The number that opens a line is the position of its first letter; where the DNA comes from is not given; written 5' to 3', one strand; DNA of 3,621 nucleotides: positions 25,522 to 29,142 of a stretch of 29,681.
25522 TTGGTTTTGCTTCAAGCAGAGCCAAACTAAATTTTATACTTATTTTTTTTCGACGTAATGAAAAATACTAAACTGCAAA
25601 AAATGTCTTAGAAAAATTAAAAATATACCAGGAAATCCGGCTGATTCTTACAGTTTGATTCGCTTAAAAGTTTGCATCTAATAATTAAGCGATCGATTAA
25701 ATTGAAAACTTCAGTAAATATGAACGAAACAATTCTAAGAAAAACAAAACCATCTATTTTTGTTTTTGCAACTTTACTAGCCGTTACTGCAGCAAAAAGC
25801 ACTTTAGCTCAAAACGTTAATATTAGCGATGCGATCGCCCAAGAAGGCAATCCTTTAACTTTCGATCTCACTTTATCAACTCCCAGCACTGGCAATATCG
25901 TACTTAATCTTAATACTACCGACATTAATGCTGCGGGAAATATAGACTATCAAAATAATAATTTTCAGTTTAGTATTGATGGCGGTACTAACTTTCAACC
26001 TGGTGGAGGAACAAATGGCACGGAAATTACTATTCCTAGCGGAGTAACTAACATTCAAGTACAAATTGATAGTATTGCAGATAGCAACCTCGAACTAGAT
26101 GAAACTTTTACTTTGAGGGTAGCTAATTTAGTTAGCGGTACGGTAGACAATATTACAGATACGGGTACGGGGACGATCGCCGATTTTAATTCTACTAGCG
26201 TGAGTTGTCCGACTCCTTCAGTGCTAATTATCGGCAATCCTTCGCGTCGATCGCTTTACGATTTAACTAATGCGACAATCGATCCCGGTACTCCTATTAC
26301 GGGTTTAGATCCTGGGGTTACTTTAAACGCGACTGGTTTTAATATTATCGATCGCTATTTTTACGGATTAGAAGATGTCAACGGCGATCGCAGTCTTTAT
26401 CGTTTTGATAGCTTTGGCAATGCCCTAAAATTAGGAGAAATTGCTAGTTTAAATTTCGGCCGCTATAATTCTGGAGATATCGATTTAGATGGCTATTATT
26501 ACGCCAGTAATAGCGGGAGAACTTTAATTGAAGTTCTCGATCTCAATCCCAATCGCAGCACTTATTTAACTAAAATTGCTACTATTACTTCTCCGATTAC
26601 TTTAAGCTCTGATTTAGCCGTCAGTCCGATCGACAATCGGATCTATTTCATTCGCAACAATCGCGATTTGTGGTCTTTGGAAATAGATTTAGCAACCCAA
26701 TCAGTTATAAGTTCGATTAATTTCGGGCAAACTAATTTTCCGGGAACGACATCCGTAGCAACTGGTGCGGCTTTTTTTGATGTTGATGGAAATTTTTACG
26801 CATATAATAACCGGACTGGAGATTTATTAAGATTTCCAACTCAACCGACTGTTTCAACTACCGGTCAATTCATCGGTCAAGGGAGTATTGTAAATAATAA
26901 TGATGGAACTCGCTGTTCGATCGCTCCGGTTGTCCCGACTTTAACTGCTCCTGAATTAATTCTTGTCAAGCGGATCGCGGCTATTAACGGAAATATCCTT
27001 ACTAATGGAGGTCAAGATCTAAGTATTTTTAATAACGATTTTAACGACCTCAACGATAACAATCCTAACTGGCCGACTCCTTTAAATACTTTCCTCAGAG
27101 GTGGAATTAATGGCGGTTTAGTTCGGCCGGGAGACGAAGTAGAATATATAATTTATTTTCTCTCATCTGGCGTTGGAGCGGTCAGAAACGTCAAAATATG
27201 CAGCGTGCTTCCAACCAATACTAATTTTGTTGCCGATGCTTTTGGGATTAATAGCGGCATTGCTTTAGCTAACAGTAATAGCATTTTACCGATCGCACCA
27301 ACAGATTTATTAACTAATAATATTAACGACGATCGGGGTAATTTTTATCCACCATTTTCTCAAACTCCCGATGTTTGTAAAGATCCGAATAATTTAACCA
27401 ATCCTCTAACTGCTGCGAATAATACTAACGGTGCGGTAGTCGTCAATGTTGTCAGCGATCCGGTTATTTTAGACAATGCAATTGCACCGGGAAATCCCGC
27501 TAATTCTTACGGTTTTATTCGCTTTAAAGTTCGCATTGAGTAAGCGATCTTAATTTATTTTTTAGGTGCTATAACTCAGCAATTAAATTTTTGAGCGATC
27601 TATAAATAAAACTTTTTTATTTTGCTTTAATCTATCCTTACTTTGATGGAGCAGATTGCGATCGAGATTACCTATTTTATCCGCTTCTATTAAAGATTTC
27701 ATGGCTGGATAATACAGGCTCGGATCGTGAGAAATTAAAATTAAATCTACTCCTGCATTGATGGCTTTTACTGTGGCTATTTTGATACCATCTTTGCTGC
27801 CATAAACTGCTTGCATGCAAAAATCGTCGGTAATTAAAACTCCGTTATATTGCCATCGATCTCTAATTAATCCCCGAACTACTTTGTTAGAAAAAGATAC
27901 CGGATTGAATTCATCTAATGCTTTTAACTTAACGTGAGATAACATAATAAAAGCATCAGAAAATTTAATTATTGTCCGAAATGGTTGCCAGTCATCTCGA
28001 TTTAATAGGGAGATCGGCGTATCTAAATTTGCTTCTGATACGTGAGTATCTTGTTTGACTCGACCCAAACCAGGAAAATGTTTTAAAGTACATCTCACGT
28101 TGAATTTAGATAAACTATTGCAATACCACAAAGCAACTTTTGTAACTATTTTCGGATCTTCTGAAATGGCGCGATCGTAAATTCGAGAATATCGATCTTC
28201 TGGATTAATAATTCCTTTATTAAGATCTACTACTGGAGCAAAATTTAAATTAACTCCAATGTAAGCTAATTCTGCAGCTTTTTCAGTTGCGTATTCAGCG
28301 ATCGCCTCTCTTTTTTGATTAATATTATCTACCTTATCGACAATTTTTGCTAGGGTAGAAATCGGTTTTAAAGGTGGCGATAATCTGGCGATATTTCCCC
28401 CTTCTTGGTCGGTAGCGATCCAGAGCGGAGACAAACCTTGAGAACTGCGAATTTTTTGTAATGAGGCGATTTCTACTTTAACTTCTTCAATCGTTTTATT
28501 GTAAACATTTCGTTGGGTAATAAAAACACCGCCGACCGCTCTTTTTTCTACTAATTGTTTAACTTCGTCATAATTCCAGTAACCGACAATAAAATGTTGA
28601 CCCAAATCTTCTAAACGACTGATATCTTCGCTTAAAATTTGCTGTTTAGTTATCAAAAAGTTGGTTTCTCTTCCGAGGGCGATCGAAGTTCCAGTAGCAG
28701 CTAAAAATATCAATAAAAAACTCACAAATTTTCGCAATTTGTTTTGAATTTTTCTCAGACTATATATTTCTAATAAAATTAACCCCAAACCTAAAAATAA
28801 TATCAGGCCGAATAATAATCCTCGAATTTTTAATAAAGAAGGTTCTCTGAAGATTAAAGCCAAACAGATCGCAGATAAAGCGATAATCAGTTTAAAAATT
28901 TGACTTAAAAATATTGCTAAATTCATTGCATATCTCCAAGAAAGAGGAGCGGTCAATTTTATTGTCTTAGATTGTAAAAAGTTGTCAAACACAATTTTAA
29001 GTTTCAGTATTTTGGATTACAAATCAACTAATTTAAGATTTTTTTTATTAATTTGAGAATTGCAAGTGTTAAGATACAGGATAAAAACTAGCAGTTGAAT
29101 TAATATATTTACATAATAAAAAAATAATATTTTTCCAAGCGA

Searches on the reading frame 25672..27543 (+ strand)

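Call 7: search_protein_families(library=pfam, proteins=[window:25672-27543:+])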
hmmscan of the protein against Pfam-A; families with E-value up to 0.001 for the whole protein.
window:25672-27543:+ (623 aa): 1 family
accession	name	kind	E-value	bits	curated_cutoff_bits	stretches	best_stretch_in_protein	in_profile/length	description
PF21959.2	DUF6923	-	1.3e-18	68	27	1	215-415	34-232/234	Repeat of unknown function (DUF6923)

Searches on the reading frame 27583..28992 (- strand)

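Call 8: search_protein_families(library=ncbifam, proteins=[window:27583-28992:-])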
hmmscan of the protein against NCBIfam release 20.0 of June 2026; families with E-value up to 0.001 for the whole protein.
window:27583-28992:- (469 aa): 4 families
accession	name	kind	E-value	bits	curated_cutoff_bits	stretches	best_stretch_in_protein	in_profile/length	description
NF003740.0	PRK05337.1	equivalog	1.5e-45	155.8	207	1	137-440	11-301/340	beta-N-acetylhexosaminidase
NF052329.1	XyloArabinsidase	equivalog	7.4e-15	54.1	1050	1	230-462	125-344/750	beta-xylosidase/alpha-l-arabinosidase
NF052331.1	Bet13-16Glucosase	equivalog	1.8e-08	33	1330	1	229-434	109-309/750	exo-beta-d-1,3/1,6-glucosidase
NF011678.0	PRK15098.1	equivalog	5.4e-07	28.4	666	1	228-440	132-337/765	beta-glucosidase BglX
